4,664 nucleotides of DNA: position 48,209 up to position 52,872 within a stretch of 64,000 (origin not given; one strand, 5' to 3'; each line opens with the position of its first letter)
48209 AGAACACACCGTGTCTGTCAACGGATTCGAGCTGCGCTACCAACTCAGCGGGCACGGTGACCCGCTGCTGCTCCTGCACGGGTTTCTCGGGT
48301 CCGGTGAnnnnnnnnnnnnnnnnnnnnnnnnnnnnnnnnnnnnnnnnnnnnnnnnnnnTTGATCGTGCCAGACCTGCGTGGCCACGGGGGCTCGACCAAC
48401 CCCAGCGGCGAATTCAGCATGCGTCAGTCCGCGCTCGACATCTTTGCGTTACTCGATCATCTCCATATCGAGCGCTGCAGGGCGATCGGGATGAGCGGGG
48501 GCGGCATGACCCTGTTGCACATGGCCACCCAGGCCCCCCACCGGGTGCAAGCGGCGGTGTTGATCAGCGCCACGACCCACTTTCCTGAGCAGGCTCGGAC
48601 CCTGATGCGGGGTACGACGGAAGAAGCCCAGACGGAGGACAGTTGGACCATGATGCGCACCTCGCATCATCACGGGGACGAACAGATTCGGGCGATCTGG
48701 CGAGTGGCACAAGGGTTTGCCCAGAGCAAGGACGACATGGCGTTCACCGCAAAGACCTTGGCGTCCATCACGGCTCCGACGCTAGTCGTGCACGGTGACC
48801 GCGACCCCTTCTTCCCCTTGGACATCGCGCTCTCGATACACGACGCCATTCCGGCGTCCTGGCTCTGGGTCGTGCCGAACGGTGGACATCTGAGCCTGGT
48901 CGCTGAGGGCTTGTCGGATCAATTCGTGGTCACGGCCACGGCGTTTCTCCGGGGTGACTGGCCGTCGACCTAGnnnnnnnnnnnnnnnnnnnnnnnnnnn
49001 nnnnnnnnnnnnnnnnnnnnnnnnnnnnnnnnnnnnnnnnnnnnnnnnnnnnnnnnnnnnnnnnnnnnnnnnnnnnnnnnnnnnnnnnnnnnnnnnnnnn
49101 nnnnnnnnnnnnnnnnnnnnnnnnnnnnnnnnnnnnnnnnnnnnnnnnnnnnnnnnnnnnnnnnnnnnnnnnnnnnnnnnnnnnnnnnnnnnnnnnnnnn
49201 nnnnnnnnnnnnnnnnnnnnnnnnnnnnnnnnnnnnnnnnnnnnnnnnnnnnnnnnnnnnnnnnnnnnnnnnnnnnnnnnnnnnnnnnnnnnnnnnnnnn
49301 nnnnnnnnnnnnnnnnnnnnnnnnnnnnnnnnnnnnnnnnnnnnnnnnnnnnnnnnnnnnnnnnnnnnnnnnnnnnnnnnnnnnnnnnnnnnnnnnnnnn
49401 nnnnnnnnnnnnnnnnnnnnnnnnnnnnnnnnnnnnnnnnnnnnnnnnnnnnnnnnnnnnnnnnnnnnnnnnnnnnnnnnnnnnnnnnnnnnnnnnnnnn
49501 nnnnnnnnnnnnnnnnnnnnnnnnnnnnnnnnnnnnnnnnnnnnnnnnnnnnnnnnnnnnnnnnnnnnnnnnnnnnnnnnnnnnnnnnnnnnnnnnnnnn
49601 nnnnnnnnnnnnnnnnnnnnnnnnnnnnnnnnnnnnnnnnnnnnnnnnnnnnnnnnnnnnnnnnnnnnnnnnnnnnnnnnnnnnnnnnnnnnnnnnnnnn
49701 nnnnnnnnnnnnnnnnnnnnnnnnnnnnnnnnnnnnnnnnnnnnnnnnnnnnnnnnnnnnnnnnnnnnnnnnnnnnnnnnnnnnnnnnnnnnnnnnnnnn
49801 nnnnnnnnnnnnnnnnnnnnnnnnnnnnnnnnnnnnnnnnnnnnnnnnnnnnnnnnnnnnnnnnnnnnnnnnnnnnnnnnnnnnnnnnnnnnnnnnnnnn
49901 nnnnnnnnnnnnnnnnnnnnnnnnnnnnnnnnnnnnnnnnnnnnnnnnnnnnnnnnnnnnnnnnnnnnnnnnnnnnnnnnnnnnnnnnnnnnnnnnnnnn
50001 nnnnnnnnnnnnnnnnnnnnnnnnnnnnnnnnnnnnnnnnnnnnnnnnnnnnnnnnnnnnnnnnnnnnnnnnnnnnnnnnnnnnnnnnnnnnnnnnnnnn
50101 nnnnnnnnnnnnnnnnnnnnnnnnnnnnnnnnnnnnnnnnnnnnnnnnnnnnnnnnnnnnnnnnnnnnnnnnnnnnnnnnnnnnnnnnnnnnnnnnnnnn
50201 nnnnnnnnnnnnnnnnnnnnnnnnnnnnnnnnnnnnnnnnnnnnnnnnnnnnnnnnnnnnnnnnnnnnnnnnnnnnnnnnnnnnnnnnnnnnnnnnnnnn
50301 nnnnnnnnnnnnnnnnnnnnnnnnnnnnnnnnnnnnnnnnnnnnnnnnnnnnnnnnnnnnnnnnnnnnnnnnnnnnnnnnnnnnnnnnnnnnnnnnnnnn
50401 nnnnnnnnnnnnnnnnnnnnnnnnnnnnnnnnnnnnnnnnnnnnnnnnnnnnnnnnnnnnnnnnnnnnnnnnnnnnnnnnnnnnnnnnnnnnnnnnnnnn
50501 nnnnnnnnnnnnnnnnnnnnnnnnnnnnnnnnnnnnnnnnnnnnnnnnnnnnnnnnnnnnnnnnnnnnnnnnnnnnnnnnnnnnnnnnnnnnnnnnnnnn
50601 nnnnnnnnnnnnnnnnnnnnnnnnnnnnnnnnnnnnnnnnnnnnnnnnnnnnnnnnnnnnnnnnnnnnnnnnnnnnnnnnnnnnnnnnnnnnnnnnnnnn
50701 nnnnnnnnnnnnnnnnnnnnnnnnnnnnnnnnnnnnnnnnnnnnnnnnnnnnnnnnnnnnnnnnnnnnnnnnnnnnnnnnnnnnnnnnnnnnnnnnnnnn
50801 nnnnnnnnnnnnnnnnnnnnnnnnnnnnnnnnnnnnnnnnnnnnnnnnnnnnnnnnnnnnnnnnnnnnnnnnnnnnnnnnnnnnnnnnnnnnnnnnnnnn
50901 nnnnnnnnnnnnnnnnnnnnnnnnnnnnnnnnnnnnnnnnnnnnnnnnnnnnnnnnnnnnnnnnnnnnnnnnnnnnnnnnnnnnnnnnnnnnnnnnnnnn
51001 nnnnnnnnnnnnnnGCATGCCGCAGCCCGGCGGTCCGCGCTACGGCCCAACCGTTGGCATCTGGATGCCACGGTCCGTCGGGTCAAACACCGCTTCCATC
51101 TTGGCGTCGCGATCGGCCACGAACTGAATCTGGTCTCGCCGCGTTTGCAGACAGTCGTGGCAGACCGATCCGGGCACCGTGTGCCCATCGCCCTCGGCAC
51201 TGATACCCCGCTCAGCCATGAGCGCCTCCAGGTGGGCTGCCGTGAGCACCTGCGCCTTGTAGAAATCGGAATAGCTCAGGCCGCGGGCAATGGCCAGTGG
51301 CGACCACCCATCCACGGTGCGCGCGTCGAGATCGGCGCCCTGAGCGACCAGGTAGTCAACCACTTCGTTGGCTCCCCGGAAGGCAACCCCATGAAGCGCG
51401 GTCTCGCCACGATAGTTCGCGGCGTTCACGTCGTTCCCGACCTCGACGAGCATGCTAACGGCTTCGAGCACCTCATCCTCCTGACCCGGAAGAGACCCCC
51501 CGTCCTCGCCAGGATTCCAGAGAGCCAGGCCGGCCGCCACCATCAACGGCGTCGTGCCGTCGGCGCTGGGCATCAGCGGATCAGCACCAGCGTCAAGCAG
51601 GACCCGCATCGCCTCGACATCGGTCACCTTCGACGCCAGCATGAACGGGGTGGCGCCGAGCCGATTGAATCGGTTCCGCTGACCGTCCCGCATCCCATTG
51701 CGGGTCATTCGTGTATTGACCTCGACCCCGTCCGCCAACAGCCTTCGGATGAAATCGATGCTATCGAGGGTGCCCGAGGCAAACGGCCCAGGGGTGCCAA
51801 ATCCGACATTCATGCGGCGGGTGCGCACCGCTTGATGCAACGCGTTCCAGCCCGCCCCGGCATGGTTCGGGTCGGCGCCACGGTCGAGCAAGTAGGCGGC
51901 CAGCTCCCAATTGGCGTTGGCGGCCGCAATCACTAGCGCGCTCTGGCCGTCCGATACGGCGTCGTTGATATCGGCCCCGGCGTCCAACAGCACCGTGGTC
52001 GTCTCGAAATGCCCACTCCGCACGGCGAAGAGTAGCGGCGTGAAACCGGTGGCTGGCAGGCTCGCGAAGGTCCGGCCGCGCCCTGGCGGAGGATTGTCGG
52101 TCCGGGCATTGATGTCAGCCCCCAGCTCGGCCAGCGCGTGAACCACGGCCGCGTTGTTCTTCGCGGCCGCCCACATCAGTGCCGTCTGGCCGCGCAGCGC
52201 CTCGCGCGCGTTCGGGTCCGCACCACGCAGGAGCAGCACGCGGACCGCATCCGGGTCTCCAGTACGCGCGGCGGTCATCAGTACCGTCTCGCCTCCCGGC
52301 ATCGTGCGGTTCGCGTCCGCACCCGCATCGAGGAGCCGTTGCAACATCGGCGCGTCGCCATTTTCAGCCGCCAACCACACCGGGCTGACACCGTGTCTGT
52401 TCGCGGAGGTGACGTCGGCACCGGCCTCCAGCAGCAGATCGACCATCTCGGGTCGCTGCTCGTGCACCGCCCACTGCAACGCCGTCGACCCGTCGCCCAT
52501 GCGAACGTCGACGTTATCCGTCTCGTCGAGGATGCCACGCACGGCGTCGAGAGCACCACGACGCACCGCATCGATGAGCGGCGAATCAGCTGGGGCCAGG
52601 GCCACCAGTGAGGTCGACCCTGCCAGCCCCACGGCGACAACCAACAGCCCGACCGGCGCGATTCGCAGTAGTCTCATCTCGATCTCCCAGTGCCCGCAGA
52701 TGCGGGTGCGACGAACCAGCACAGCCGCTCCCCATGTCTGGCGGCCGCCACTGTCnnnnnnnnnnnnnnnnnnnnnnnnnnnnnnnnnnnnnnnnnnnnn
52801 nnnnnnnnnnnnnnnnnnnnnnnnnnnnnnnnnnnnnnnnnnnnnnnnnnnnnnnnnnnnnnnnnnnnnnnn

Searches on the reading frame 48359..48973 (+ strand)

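Call 26: search_protein_families(library=pfam, proteins=[window:48359-48973:+], max_evalue=0.001)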
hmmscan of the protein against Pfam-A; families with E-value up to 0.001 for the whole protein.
window:48359-48973:+ (204 aa): 7 families
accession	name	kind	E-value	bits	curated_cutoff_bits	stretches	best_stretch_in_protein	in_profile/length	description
PF00561.26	Abhydrolase_1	-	2.9e-20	73.4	25.8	2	2-78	31-111/245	alpha/beta hydrolase fold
PF12697.13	Abhydrolase_6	-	6.9e-11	43.7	26.3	1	2-180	31-207/217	Alpha/beta hydrolase family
PF12146.15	Hydrolase_4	-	4.1e-10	39.8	27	1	4-154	37-207/239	Serine aminopeptidase, S33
PF03096.20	Ndr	-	6.7e-05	22.2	23.3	1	20-74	81-135/283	Ndr family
PF00326.27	Peptidase_S9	-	8.7e-05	22.5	22.6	1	32-163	58-169/213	Prolyl oligopeptidase family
PF08386.16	Abhydrolase_4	-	0.0006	20.3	21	0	136-180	32-76/103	TAP-like protein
PF02129.25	Peptidase_S15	-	0.0009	19.4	23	0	42-171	99-228/262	X-Pro dipeptidyl-peptidase (S15 family)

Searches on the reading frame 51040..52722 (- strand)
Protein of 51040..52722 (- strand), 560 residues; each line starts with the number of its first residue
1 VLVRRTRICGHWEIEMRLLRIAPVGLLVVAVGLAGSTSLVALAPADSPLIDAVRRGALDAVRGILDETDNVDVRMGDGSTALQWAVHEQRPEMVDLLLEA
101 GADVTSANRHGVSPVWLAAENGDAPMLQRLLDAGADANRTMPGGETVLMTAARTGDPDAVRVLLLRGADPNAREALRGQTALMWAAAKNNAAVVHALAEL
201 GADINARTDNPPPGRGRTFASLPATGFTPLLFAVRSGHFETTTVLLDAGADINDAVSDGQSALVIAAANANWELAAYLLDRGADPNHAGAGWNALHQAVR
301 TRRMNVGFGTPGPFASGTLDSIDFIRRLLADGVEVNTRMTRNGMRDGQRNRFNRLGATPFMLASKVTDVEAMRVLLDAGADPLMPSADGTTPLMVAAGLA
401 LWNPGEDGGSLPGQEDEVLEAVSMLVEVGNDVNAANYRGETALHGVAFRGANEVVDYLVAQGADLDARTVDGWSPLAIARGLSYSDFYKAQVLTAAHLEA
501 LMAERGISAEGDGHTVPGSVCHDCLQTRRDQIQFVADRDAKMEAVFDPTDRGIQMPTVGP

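Call 7: search_protein_families(library=pfam, proteins=[window:51040-52722:-], max_evalue=0.01)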
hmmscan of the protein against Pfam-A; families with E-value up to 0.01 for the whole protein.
window:51040-52722:- (560 aa): 7 families
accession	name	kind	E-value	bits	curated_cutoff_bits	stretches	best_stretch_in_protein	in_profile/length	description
PF12796.13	Ank_2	-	4.3e-59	197.5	27.3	6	116-207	2-89/90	Ankyrin repeats (3 copies)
PF00023.36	Ank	-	1.3e-57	188.9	21.1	6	77-108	1-32/33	Ankyrin repeat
PF13606.12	Ank_3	-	6.7e-48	154.8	22.3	4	178-206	2-30/30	Ankyrin repeat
PF13637.12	Ank_4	-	6.7e-45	150.5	22.7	5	117-164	3-50/50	Ankyrin repeats (many copies)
PF13857.12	Ank_5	-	1.5e-41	140.4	27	5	429-479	5-56/56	Ankyrin repeats (many copies)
PF23745.1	ANK_LRRK2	-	3.9e-08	33.6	27.5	0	182-210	35-63/130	LRRK2 ANK repeat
PF24521.3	Ank_KRIT1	-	0.00017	21.8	80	0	118-197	25-104/149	KRIT1 ankyrin-repeats domain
